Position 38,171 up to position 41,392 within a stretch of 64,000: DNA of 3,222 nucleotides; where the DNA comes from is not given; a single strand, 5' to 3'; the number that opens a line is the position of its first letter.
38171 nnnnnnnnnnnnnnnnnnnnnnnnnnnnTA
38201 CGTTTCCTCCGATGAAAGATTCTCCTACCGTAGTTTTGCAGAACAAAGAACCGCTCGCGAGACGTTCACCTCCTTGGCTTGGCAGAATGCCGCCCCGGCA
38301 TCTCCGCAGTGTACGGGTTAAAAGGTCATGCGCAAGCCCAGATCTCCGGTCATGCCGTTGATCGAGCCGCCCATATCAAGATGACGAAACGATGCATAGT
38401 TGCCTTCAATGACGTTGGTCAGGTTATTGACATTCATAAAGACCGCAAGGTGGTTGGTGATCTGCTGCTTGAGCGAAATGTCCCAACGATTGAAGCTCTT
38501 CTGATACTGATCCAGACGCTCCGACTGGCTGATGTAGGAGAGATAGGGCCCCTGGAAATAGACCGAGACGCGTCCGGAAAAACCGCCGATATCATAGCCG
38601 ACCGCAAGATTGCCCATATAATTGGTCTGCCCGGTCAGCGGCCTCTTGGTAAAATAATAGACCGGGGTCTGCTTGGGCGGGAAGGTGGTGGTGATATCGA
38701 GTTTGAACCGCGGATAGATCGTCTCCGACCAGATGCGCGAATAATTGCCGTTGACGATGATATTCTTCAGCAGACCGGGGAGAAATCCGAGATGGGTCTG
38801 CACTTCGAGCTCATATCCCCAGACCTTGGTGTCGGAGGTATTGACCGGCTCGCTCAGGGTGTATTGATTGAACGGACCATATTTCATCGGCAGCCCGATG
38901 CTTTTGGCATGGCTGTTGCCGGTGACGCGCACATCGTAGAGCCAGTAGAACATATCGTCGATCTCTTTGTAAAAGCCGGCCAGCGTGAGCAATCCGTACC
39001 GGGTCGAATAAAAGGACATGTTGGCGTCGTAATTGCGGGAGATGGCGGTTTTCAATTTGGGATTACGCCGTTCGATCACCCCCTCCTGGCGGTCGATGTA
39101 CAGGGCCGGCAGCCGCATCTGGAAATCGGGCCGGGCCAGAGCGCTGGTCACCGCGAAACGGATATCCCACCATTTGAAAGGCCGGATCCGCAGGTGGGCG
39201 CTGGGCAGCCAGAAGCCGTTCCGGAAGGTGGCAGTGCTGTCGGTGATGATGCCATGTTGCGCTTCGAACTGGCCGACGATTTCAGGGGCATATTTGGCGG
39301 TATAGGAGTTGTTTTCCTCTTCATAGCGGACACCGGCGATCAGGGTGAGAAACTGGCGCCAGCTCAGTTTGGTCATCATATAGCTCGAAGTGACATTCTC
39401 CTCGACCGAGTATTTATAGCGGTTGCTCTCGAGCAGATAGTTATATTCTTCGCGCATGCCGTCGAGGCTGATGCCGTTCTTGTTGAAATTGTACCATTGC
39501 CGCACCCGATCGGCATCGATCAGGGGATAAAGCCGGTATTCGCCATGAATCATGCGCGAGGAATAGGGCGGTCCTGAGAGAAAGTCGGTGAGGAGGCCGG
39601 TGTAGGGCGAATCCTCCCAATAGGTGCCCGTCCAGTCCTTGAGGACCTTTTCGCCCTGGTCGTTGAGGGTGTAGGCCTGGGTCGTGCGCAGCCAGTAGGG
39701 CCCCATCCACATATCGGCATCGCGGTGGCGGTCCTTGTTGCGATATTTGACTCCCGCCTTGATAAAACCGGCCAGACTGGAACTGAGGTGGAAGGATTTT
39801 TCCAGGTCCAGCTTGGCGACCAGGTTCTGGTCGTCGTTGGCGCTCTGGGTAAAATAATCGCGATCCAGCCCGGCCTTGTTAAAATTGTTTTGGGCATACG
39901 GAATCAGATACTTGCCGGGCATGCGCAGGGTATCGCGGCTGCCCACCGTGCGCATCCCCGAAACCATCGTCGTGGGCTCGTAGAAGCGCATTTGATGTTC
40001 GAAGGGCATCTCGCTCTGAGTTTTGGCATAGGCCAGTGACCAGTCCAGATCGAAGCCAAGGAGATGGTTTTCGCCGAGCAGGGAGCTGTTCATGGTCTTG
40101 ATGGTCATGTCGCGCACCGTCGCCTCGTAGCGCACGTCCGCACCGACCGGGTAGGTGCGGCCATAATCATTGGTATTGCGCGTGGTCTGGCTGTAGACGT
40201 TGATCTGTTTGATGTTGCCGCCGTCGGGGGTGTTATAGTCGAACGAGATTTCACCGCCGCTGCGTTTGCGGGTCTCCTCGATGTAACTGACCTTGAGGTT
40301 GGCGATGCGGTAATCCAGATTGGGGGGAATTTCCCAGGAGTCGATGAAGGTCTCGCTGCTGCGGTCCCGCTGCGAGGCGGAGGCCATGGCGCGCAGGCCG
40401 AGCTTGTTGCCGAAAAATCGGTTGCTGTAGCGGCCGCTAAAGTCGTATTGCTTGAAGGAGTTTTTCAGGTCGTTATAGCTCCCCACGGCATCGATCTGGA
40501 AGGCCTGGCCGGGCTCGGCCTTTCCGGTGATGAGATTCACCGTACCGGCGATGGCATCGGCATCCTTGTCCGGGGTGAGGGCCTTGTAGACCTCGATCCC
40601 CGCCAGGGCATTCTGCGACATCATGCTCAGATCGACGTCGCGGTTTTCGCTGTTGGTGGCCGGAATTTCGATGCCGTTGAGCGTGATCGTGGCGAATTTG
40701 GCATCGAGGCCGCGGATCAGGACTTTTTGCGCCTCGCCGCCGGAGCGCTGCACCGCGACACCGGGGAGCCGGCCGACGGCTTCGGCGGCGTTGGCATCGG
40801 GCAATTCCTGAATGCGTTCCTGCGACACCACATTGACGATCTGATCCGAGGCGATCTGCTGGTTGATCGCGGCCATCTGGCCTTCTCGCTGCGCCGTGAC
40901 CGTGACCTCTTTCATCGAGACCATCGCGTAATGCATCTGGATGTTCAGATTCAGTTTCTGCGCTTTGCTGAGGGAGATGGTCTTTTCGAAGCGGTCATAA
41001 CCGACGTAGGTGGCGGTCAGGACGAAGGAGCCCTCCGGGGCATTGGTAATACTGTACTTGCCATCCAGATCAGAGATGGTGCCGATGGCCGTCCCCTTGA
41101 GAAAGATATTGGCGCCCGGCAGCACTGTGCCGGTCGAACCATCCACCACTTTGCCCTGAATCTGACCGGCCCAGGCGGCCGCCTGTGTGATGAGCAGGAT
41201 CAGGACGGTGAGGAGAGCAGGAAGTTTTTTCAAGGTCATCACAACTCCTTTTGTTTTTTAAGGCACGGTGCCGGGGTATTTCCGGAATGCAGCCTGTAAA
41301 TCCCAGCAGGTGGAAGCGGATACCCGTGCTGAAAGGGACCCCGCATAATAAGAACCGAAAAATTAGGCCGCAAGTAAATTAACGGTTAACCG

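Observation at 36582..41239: SusD-less glycan-capture pair: TonB-dependent receptor plus T9SS-exported beta-helix protein heading a 23-kb enzyme array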

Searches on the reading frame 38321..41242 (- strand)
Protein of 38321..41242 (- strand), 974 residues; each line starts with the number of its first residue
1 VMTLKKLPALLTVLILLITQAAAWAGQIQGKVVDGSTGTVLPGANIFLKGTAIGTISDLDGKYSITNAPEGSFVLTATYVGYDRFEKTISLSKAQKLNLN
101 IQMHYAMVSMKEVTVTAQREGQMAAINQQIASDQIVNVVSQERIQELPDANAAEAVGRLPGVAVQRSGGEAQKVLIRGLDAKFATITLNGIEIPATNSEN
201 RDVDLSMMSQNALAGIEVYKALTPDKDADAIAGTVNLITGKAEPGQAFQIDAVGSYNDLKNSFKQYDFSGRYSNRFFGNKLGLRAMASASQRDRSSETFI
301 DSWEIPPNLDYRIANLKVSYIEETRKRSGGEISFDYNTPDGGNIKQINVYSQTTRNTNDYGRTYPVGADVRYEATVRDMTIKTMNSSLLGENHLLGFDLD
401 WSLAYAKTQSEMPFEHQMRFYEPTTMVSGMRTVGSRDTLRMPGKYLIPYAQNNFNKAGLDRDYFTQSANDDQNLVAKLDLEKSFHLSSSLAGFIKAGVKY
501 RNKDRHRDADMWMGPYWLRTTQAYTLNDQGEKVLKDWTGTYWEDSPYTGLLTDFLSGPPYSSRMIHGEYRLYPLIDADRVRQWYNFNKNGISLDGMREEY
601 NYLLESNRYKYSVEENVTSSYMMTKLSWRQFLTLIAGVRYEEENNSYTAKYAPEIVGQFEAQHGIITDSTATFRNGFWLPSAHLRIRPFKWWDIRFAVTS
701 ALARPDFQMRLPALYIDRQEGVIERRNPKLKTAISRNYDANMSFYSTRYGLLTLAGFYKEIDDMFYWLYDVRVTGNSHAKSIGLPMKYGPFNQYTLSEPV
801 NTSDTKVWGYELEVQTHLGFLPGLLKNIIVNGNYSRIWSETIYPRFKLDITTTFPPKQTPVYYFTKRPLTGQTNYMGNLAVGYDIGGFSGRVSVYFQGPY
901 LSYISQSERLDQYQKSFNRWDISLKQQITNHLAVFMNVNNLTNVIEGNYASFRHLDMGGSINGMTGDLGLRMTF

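Call 3: search_protein_families(library=pfam, proteins=[window:38321-41242:-], max_evalue=0.01)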
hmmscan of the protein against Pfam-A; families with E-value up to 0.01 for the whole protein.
window:38321-41242:- (974 aa): 5 families
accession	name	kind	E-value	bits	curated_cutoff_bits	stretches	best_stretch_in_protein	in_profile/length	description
PF00593.30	TonB_dep_Rec_b-barrel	-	1e-27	98.6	27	1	450-941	38-436/436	TonB dependent receptor-like, beta-barrel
PF13715.12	CarbopepD_reg_2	-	1.3e-23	83.3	32.2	1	28-115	1-88/88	CarboxypepD_reg-like domain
PF13620.12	CarboxypepD_reg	-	4.5e-16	59.4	32.3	1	27-103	1-81/82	Carboxypeptidase regulatory-like domain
PF07715.20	Plug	-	4.7e-16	59.7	23.9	1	131-234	4-107/107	TonB-dependent Receptor Plug Domain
PF16640.11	Big_3_5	-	0.0021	19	35.5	0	31-88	19-78/88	Bacterial Ig-like domain (group 3)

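Call 4: search_protein_families(library=ncbifam, proteins=[window:38321-41242:-], max_evalue=0.01)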
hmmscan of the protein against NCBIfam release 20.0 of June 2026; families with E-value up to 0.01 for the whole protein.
window:38321-41242:- (974 aa): 8 families
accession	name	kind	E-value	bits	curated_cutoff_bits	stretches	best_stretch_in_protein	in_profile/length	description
TIGR01782.1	TonB-Xanth-Caul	subfamily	3.8e-111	372.9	310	1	112-974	3-868/868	TonB-dependent receptor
TIGR04056.1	OMP_RagA_SusC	subfamily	1.1e-20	73.6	368.25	1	27-192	2-162/981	SusC/RagA family TonB-linked outer membrane protein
NF052345.1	S_layer_anammox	exception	5.1e-10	37.4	1400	1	24-138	1311-1427/1596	Kustd1514 family S-layer glycoprotein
NF007926.1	PRK10641.1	equivalog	5.8e-10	38.3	836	1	109-268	26-176/617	TonB-dependent vitamin B12 receptor BtuB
NF007478.2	PRK10064.1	equivalog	5.8e-10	38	745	1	125-295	39-213/663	catecholate siderophore receptor CirA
NF010038.0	PRK13513.1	equivalog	3.6e-09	35.7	942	1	112-303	37-226/659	ligand-gated channel protein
TIGR01783.1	TonB-siderophor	subfamily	1.1e-08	34.2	223.5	2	136-293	6-156/649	TonB-dependent siderophore receptor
NF038079.1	TonB_sider_MxcH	equivalog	3.2e-07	28.8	925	1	111-247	112-246/792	TonB-dependent siderophore myxochelin receptor MxcH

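Call 41: find_homologous_proteins(query=window:38321-41242:-, max_evalue=1e-20)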
Query window:38321-41242:- (974 aa): 2386 proteins with E <= 1e-20 among 8000 candidates; the best 120 are listed.
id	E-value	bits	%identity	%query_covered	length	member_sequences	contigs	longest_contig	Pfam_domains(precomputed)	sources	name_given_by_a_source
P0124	0.0e+0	2237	100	100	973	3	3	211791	PF13715.13,PF07715.21,PF13620.13,PF00593.31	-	-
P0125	0.0e+0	1662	72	100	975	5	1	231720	PF13715.13,PF07715.21,PF13620.13,PF00593.31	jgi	-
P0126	0.0e+0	1334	60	100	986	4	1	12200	PF13715.13,PF07715.21,PF13620.13,PF00593.31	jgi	jgi:TonB-dependent receptor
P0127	0.0e+0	1333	60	99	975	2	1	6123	PF13715.13,PF07715.21,PF13620.13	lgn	-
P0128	0.0e+0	1317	59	98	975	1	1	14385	PF13715.13,PF07715.21,PF13620.13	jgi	jgi:TonB-dependent receptor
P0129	0.0e+0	1304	59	98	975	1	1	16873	PF13715.13,PF07715.21,PF13620.13,PF00593.31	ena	-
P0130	0.0e+0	1277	59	98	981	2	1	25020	PF13715.13,PF07715.21,PF13620.13,PF00593.31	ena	-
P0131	0.0e+0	1259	57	99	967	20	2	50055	PF13715.13,PF07715.21,PF13620.13,PF00593.31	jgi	-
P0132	0.0e+0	1230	57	98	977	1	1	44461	PF13715.13,PF07715.21,PF13620.13,PF00593.31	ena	-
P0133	0.0e+0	1230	56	100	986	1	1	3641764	PF13715.13,PF07715.21,PF13620.13,PF00593.31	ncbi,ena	-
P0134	0.0e+0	1226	55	99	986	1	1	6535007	PF13715.13,PF07715.21,PF13620.13,PF00593.31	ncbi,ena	-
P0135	0.0e+0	1201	56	97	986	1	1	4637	PF13715.13,PF07715.21,PF13620.13,PF00593.31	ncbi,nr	ncbi:MAG: TonB-dependent receptor [Bacteroidota bacterium]|nr:TonB-dependent receptor [Bacteroidota 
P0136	0.0e+0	1165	54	99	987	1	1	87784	PF13715.13,PF07715.21,PF13620.13,PF00593.31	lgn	-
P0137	0.0e+0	1155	54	98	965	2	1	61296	PF13715.13,PF07715.21,PF13620.13,PF00593.31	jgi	-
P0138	0.0e+0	1132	54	99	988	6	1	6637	PF13715.13,PF07715.21,PF13620.13,PF00593.31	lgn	-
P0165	8.8e-251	853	42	99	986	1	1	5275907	PF13715.13,PF07715.21,PF13620.13,PF00593.31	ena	-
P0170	2.5e-246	838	42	100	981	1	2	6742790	PF13715.13,PF07715.21,PF13620.13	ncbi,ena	-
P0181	1.6e-238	812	42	96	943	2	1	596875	PF13715.13,PF07715.21,PF13620.13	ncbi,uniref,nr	ncbi:TonB-dependent receptor [Neolewinella maritima]|uniref:TonB-dependent receptor n=1 Tax=Neolewin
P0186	1.8e-232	792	41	99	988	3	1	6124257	PF13715.13,PF07715.21,PF13620.13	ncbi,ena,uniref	ncbi:TonB-dependent receptor [uncultured Draconibacterium sp.]|uniref:TonB-dependent receptor n=1 Ta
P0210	3.9e-225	768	41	99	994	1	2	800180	PF13715.13,PF07715.21,PF13620.13,PF00593.31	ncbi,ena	ncbi:MAG: TonB-dependent receptor [Bacteroidota bacterium]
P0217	2.5e-224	766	41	100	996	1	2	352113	PF13715.13,PF07715.21,PF13620.13,PF00593.31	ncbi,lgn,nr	ncbi:TonB-dependent receptor [candidate division KSB1 bacterium]|nr:TonB-dependent receptor [candida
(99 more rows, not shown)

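Call 42: find_encoding_contigs(protein=P0181, flank=6000, max_places=1)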
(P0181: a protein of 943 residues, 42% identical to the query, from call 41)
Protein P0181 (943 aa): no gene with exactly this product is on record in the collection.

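Call 43: find_encoding_contigs(protein=P0186, flank=6000, max_places=1)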
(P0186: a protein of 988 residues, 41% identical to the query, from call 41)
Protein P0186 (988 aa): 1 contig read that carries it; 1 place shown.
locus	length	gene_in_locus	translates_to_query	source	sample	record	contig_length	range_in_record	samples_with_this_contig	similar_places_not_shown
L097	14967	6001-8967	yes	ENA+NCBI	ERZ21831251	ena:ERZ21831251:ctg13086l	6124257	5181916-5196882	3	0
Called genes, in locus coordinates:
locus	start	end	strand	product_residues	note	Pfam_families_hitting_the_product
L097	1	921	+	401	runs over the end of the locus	PF04773:FecR, PF16344:FecR_C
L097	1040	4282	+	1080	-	PF13620:CarboxypepD_reg (weak), PF13715:CarbopepD_reg_2, PF07715:Plug, PF00593:TonB_dep_Rec_b-barrel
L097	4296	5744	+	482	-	PF14322:SusD-like_3, PF12771:SusD-like_2 (faint), PF07980:SusD_RagB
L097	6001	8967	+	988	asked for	PF13620:CarboxypepD_reg, PF13715:CarbopepD_reg_2, PF07715:Plug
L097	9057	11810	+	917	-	PF13229:Beta_helix, PF16318:DUF4957 (faint), PF13229:Beta_helix, PF18962:Por_Secre_tail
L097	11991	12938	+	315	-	PF00248:Aldo_ket_red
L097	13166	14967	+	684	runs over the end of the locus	PF07488:Glyco_hydro_67M, PF07477:Glyco_hydro_67C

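Call 44: find_encoding_contigs(protein=P0217, flank=6000, max_places=1)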
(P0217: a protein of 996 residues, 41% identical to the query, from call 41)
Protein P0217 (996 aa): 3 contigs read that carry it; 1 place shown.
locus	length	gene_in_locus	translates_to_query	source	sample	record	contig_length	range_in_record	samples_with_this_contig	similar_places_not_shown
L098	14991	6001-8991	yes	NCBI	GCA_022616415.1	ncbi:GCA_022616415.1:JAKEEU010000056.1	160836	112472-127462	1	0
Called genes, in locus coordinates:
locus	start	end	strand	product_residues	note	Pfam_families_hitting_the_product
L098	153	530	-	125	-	PF01479:S4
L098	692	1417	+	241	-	PF00072:Response_reg, PF04397:LytTR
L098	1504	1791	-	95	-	-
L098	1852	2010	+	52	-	-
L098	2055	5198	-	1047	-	PF23748:Beta-prop_LRRK2 (faint), PF08450:SGL (faint), PF23775:Beta-prop_RIG_2nd (faint), PF07494:Reg_prop (weak), PF07495:Y_Y_Y, PF06580:His_kinase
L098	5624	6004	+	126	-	PF00072:Response_reg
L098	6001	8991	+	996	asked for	PF13620:CarboxypepD_reg, PF13715:CarbopepD_reg_2, PF07715:Plug, PF00593:TonB_dep_Rec_b-barrel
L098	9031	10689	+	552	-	PF13860:FlgD_ig (weak), PF18962:Por_Secre_tail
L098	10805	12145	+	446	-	-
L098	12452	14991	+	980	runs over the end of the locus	PF13620:CarboxypepD_reg, PF13715:CarbopepD_reg_2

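Call 45: find_encoding_contigs(protein=P0170, flank=6000, max_places=1)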
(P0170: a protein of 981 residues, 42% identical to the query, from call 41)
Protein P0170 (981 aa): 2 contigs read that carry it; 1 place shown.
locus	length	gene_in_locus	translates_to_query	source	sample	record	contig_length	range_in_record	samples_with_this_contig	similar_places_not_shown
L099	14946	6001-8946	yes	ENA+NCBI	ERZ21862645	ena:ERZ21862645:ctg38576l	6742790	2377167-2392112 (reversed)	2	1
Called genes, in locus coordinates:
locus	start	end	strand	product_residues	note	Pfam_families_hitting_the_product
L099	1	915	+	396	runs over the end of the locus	PF04773:FecR, PF16344:FecR_C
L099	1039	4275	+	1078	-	PF13620:CarboxypepD_reg (weak), PF13715:CarbopepD_reg_2, PF07715:Plug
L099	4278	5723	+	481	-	PF14322:SusD-like_3, PF12771:SusD-like_2 (weak), PF07980:SusD_RagB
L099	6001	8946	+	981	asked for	PF13620:CarboxypepD_reg, PF13715:CarbopepD_reg_2, PF07715:Plug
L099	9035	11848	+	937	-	PF16318:DUF4957 (faint), PF13229:Beta_helix (faint), PF18962:Por_Secre_tail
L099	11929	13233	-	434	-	PF13742:tRNA_anti_2, PF02601:Exonuc_VII_L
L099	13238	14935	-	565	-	PF00082:Peptidase_S8, PF18962:Por_Secre_tail (weak)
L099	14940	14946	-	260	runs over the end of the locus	PF07661:MORN_2 (faint)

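Call 46: find_encoding_contigs(protein=P0165, flank=6000, max_places=1)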
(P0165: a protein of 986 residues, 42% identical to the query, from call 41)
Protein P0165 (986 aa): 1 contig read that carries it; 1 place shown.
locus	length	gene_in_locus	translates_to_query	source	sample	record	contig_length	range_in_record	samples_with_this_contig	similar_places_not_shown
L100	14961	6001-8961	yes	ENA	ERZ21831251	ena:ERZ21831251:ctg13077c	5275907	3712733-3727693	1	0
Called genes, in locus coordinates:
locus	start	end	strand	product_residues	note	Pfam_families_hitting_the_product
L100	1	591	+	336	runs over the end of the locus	PF04773:FecR, PF16344:FecR_C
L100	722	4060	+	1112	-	PF07660:STN (weak), PF13620:CarboxypepD_reg, PF13715:CarbopepD_reg_2, PF07715:Plug, PF00593:TonB_dep_Rec_b-barrel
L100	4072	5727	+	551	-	PF14322:SusD-like_3, PF12771:SusD-like_2 (weak), PF07980:SusD_RagB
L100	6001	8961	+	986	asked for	PF13620:CarboxypepD_reg, PF13715:CarbopepD_reg_2, PF07715:Plug, PF00593:TonB_dep_Rec_b-barrel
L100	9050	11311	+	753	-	PF07953:Toxin_R_bind_N, PF13385:Laminin_G_3, PF13860:FlgD_ig (faint), PF18962:Por_Secre_tail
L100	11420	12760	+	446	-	PF01408:GFO_IDH_MocA, PF21252:Glyco_hydro_109_C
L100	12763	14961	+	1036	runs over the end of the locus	PF02837:Glyco_hydro_2_N, PF22666:Glyco_hydro_2_N2, PF00703:Glyco_hydro_2, PF02836:Glyco_hydro_2_C (weak)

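Call 61: search_solved_structures(query=window:38321-41242:-, max_evalue=0.001)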
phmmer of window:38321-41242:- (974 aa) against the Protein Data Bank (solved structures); distinct sequences matched with E-value up to 0.001: 3.
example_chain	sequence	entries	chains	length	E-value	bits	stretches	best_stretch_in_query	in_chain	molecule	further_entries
2hdf_A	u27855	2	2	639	9.8e-11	43.7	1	134-320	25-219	Colicin I receptor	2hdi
9nn6_A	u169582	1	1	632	1.1e-10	43.6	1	134-320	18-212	Colicin I receptor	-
9hfj_A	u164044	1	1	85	0.00031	22.1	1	28-100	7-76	SusC homolog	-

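Call 86: predict_structure(alignment_id=A4)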
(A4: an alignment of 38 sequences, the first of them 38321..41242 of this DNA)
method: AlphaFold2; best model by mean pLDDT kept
length: 974 residues; sequences in the alignment: 38
mean_pLDDT: 86.4   pTM: 0.81
mean pLDDT of the five models: 86.4, 85.2, 84.7, 82.0, 77.9
residues with pLDDT >= 90: 437; 70-90: 484; 50-70: 36; < 50: 17
segments of 3 or more residues with pLDDT < 50: 1-4, 19-23, 108-115
pLDDT, mean of each block of 10 residues (from residue 1): 52 60 66 79 83 78 80 86 86 80 65 53 76 79 67 78 77 82 86 83 79 81 82 84 80 90 90 86 91 91 90 95 91 87 88 93 93 96 91 83 93 96 92 86 92 93 95 93 85 93 94 92 90 91 87 90 90 94 94 91 92 95 91 93 95 88 89 95 90 92 91 90 93 94 82 92 91 88 88 92 91 82 80 92 88 79 90 89 81 89 88 90 85 86 86 92 88 88
secondary structure, 60 per line:
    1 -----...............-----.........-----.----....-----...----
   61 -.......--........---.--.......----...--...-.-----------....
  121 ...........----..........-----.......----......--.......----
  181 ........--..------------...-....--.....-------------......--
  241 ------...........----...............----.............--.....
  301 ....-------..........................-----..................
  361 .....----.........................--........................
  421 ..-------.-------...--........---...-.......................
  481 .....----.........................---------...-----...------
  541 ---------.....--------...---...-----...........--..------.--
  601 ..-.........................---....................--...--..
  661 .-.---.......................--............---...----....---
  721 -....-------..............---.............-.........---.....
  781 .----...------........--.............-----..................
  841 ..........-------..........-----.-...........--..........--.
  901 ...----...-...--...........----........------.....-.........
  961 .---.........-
elements in order (helices of 4 or more, strands of 3 or more residues): H6-20 E26-34 E45-48 E54-56 E62-68 E71-78 E85-91 E96-98 E101-103 H117-131 E136-140 H141-145 H152-157 E162-167 E170-176 E184-188 E215-219 E233-238 E247-257 E262-276 E281-293 E296-304 E312-337 E343-365 E370-394 E397-422 H443-449 E458-485 E490-514 E524-526 E532-534 H551-554 E563-565 E569-571 H577-587 H604-609 E610-628 E632-651 E654-656 E667-689 E692-703 E714-717 E722-725 E733-746 E750-762 E764-772 H776-781 E795-802 E805-817 H823-827 E828-850 E858-867 E875-885 E888-897 E900-903 E912-914 E917-927 E932-939 E946-950 E955-961 E965-973

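Call 88: fold_search(model_id=the predicted structure, library=pdb)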
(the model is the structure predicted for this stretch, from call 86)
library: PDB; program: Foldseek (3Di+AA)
matches with E <= 10: 1039; with E <= 0.001: 366
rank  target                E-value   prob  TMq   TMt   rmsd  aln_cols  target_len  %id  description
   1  8the_A                8.8e-43  1.00  0.53  0.70   8.1       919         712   12  Cryo-EM structure of Pseudomonas aeruginosa TonB-dependent transporter PhuR in complex with synthetic antibody and hem (released 2024-01-31)
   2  3csl_A                3.6e-40  1.00  0.52  0.66   8.8       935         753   13  Structure of the Serratia marcescens hemophore receptor HasR in complex with its hemophore HasA and heme (released 2009-01-20)
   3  3ddr_A                4.4e-40  1.00  0.53  0.67   8.9       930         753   13  Structure of the Serratia marcescens hemophore receptor HasR-Ile671Gly mutant in complex with its hemophore HasA and h (released 2009-01-20)
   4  5nc4                  2.0e-38  1.00  0.50  0.68  11.5       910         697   14  Crystal structure of the ferric enterobactin receptor (PfeA) in complex with protochelin from Pseudomonas aeruginosa (released 2018-03-21)
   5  9nn6_A                3.8e-38  1.00  0.48  0.72  11.5       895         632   13  E. coli Cir in Complex with the RBD of Microcin V (released 2025-09-24)
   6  5mzs                  5.3e-38  1.00  0.50  0.68  12.0       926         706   13  Crystal structure of the ferric enterobactin receptor (PfeA) mutant (R480A_Q482A) from Pseudomonas aeruginosa (released 2018-02-14)
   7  5out                  1.1e-37  1.00  0.50  0.68  11.7       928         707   13  CRYSTAL STRUCTURE OF THE FERRIC ENTEROBACTIN RECEPTOR (PFEA) MUTANT (G324V) FROM PSEUDOMONAS AERUGINOSA (released 2018-09-05)
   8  5fp1                  1.9e-37  1.00  0.49  0.67   9.8       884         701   12  Crystal structure of the siderophore receptor PiuA from Acinetobacter baumannii (released 2016-05-11)
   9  5m9b                  2.7e-37  1.00  0.50  0.67  11.8       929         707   14  Crystal structure of the ferric enterobactin receptor (PfeA) from Pseudomonas aeruginosa (released 2018-02-21)
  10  6i2j                  9.4e-37  1.00  0.49  0.67  11.8       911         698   14  Crystal structure of the ferric enterobactin receptor mutant (Q482A) from Pseudomonas aeruginosa (PfeA) in complex with  (released 2019-01-16)
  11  5nc3                  1.3e-36  1.00  0.49  0.66  12.3       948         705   14  Crystal structure of the ferric enterobactin receptor (PfeA) from Pseudomonas aeruginosa in complex with the tris-catech (released 2018-03-21)
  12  6q5e                  2.0e-36  1.00  0.49  0.67  11.7       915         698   13  Crystal structure of the ferric enterobactin receptor from Pseudomonas aeruginosa (PfeA) in complex with enterobactin (released 2019-01-16)
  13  6r1f                  3.4e-36  1.00  0.50  0.68  11.8       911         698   14  Crystal structure of the ferric enterobactin receptor mutant R480A from Pseudomonas aeruginosa (PfeA) in complex with en (released 2019-04-10)
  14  5fr8_A                3.7e-36  1.00  0.48  0.65  11.9       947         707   13  Crystal structure of the siderophore receptor PirA from Acinetobacter baumannii (released 2016-05-11)
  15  1po3_B                1.4e-35  1.00  0.48  0.71   9.2       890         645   11  Crystal structure of ferric citrate transporter FecA in complex with ferric citrate (released 2003-11-18)
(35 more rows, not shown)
